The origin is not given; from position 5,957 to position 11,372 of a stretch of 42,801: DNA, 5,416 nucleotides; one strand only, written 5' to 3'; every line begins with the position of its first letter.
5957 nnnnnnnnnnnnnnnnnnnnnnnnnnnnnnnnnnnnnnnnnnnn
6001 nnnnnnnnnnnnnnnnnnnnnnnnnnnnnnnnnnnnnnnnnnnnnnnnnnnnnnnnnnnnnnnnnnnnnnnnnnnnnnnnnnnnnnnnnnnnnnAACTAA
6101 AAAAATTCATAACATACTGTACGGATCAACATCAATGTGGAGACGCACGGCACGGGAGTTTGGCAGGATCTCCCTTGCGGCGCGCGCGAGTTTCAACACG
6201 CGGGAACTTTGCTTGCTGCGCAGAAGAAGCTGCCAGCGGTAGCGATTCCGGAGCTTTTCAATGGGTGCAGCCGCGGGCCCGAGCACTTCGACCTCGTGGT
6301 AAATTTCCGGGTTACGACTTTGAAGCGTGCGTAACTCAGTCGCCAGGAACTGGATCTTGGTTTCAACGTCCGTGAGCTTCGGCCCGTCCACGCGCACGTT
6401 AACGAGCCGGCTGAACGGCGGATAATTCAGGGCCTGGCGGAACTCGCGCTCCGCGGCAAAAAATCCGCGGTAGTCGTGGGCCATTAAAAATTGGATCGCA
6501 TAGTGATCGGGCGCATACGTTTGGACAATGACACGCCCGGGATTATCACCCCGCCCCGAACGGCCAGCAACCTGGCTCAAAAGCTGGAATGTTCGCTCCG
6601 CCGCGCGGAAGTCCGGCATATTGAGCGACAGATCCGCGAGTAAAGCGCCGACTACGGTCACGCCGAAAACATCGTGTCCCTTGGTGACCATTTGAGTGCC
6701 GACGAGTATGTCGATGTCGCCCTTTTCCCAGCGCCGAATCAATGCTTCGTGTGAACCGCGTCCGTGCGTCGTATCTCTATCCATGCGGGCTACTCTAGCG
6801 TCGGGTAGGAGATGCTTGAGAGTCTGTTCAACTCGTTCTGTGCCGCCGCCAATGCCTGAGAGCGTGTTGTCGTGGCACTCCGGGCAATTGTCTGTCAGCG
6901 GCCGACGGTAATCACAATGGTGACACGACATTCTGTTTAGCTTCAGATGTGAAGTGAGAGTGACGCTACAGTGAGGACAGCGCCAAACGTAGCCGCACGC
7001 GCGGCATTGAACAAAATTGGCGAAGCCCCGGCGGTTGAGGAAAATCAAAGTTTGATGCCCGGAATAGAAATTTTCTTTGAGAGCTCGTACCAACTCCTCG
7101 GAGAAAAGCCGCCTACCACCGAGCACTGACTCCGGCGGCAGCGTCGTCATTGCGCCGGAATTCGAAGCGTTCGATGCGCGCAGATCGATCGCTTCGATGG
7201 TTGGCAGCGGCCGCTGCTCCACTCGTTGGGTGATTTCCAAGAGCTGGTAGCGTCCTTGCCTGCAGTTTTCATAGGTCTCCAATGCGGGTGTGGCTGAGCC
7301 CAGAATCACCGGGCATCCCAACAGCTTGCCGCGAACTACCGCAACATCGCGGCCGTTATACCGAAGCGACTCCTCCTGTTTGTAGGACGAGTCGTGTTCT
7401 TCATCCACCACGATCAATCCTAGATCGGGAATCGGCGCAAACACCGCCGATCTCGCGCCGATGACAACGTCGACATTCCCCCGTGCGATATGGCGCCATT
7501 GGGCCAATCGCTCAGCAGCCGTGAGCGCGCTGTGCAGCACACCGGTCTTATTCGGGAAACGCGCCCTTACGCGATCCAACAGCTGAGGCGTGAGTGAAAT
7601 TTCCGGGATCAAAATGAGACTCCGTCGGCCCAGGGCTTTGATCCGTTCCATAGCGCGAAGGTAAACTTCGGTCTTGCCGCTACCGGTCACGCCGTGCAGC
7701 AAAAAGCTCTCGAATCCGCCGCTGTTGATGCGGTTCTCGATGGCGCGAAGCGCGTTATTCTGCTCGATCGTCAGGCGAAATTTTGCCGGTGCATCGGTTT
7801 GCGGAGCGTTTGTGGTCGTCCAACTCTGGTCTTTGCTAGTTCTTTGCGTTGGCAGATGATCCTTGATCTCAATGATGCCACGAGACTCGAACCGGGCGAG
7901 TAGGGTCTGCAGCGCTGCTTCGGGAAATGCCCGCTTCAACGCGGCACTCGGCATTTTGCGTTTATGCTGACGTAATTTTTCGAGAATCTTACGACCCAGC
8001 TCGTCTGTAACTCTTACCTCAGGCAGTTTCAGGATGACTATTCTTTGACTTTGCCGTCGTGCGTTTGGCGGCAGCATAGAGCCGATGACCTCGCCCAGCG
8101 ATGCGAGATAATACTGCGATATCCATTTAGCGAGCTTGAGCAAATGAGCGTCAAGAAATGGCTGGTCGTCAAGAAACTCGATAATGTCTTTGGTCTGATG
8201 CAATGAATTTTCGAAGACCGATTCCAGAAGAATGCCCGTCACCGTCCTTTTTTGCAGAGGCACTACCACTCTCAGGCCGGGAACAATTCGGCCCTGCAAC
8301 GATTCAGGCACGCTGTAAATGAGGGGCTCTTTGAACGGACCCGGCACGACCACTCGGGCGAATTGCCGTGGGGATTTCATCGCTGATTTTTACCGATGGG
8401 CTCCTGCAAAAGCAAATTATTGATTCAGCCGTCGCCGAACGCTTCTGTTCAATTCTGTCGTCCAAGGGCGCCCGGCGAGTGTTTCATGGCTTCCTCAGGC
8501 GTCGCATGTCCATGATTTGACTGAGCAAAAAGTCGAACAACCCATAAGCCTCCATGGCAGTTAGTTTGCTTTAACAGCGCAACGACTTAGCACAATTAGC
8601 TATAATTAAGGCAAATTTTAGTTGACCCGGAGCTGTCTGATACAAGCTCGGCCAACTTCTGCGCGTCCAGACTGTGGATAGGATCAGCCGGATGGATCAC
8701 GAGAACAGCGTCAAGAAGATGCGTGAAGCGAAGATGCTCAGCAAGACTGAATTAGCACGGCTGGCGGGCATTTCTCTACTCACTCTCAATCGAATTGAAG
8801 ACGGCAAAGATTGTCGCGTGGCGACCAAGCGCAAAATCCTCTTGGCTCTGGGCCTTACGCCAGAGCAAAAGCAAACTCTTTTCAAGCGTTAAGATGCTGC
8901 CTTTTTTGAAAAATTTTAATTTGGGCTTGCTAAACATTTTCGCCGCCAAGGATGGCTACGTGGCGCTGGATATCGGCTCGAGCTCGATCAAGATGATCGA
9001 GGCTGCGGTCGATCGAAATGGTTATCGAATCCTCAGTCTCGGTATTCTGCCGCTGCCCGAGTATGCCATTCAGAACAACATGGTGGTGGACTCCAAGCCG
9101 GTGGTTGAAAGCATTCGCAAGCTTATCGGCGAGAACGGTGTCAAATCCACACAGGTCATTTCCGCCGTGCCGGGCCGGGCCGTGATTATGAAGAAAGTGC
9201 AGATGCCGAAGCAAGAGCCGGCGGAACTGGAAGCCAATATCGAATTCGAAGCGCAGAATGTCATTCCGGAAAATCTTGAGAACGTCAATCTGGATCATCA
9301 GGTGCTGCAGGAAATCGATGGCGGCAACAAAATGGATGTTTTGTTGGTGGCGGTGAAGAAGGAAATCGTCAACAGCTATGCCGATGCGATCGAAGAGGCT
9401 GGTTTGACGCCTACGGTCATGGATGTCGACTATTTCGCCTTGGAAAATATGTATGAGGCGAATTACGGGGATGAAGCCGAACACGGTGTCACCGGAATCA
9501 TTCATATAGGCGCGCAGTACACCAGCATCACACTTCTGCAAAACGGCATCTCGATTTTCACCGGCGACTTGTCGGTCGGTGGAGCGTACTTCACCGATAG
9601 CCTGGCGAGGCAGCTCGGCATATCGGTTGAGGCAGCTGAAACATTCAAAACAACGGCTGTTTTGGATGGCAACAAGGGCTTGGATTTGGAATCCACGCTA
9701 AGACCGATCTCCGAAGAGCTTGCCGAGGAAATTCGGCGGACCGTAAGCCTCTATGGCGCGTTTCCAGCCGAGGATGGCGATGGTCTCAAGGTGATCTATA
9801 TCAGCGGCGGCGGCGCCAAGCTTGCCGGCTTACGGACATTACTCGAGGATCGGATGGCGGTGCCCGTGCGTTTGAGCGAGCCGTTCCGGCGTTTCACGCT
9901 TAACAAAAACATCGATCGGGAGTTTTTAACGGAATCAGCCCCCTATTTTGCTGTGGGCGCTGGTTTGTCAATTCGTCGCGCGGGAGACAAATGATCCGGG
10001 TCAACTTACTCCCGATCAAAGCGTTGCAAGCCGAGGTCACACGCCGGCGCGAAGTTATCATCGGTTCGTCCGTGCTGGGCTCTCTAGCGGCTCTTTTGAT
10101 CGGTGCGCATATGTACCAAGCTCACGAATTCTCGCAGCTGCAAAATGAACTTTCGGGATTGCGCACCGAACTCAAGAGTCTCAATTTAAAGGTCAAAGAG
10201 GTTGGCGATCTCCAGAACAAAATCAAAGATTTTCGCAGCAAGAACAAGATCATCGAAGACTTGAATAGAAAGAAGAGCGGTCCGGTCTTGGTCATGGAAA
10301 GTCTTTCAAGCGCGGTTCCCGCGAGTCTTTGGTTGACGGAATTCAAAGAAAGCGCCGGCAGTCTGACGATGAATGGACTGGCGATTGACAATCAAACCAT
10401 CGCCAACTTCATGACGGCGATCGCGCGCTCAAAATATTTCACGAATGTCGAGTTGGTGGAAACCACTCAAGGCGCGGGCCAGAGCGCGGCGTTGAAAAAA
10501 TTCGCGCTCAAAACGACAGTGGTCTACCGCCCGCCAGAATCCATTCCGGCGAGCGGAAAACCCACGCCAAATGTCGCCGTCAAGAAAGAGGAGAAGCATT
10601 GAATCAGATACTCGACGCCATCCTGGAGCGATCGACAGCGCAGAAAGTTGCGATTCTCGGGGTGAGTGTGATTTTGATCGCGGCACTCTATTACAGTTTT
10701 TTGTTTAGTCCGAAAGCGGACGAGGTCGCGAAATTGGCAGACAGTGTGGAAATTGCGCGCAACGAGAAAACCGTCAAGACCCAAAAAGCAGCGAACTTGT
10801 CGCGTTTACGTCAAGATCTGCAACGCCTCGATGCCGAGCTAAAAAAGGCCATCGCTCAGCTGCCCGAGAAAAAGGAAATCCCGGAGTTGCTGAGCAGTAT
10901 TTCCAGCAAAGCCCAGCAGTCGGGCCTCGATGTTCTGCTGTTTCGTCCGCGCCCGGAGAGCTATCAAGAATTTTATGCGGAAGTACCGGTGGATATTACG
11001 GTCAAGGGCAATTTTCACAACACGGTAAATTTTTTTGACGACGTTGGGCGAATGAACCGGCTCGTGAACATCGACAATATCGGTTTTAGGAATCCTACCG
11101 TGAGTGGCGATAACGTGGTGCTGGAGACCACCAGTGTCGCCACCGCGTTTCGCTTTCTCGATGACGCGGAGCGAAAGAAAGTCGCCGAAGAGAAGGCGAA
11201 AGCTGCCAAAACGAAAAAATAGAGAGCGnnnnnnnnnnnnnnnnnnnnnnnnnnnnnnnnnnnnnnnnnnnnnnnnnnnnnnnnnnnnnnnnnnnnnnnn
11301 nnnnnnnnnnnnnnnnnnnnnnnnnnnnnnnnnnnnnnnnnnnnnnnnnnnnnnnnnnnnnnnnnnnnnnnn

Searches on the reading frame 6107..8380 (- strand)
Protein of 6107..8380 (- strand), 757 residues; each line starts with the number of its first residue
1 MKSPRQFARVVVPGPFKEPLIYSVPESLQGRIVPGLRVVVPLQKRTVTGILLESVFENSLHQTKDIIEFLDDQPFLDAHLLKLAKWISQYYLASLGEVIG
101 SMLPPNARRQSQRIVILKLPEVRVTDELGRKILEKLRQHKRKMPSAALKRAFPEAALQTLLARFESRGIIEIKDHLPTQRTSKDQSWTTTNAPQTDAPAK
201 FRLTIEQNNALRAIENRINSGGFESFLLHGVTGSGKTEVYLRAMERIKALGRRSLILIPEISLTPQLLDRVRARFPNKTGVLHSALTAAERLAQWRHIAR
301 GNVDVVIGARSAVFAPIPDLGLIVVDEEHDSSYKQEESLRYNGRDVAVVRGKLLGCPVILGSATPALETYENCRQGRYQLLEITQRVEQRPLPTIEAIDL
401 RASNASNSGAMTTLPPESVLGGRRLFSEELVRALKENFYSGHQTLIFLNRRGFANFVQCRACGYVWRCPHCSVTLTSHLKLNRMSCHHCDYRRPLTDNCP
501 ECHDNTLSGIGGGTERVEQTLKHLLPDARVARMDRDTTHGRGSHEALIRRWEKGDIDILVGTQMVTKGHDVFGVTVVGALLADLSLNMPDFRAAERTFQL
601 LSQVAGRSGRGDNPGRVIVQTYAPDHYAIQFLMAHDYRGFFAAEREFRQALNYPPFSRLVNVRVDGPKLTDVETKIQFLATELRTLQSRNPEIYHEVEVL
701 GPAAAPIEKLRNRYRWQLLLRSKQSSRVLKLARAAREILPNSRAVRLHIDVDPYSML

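Call 73: search_protein_families(library=pfam, proteins=[window:6107-8380:-], max_evalue=0.0001)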
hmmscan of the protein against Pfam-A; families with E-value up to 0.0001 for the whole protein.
window:6107-8380:- (757 aa): 6 families
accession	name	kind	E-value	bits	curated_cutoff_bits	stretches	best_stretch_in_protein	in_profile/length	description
PF17764.6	PriA_3primeBD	-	4.9e-24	84.4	22.7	1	9-104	1-96/96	3'DNA-binding domain (3'BD)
PF18074.6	PriA_C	-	1.4e-22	80.8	26.9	1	655-753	1-95/95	Primosomal protein N C-terminal domain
PF00270.35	DEAD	-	7.4e-18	65.3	26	1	221-371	14-165/167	DEAD/DEAH box helicase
PF04851.21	ResIII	-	4e-13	50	22.5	1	202-365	3-162/164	Type III restriction enzyme, res subunit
PF18319.7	Zn_ribbon_PriA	-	8.5e-09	35.7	26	1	468-494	1-27/27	PriA DNA helicase Cys-rich region (CRR) domain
PF00271.37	Helicase_C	-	1.4e-06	29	23.5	0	516-610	27-108/110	Helicase conserved C-terminal domain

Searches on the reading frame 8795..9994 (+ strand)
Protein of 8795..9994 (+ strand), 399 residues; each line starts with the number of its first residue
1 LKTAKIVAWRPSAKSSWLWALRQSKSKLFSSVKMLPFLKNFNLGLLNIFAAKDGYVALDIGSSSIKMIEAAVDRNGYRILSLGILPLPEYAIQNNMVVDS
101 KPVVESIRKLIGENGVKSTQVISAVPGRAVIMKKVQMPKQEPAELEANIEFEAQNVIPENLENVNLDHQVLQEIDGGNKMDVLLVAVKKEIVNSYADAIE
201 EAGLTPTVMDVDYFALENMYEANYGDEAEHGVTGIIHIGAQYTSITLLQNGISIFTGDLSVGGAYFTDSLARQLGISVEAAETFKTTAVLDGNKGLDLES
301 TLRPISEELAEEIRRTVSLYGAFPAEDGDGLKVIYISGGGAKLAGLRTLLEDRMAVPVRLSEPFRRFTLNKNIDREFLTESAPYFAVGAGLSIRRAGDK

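Call 73: search_protein_families(library=pfam, proteins=[window:8795-9994:+], max_evalue=0.0001)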
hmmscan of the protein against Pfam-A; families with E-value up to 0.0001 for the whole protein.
window:8795-9994:+ (399 aa): 4 families
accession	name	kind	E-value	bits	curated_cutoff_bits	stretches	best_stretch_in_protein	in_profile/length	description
PF11104.14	PilM_2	-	3.2e-70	237.2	27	1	58-395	2-339/340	Type IV pilus assembly protein PilM;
PF14450.12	FtsA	-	8.4e-12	46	31.8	1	236-364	3-113/127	Cell division protein FtsA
PF05134.19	T2SSL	-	1.9e-06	27.9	25.5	1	118-216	46-138/231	Type II secretion system (T2SS), protein L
PF25216.1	Volactin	-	2.7e-06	27.5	35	1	224-354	158-291/321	Volactin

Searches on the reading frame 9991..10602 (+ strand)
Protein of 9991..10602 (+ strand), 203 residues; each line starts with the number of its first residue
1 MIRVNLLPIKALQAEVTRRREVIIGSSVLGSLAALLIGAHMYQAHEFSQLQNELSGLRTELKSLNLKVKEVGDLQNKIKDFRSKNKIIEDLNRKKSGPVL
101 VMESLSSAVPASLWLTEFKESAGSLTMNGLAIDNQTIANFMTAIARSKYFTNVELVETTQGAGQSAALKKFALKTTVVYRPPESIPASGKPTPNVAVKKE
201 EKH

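Call 73: search_protein_families(library=pfam, proteins=[window:9991-10602:+], max_evalue=0.0001)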
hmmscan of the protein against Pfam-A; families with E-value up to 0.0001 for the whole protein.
window:9991-10602:+ (203 aa): 1 family
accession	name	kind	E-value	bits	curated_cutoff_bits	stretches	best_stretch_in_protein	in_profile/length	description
PF05137.18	PilN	-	4.1e-18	65.6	22.8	1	101-176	2-77/78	Fimbrial assembly protein (PilN)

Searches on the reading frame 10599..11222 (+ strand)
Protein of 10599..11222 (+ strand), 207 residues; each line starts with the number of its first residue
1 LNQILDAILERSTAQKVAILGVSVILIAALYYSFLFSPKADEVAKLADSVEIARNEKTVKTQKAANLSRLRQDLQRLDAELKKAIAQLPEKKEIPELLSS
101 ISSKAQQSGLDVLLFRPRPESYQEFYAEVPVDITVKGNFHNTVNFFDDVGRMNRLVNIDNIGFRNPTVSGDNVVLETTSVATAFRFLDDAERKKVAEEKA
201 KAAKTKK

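Call 73: search_protein_families(library=pfam, proteins=[window:10599-11222:+], max_evalue=0.0001)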
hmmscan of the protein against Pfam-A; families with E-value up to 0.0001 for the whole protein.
window:10599-11222:+ (207 aa): 1 family
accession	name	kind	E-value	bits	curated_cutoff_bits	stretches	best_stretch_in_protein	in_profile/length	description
PF04350.18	PilO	-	2.1e-37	128.9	22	1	53-188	11-145/145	Pilus assembly protein, PilO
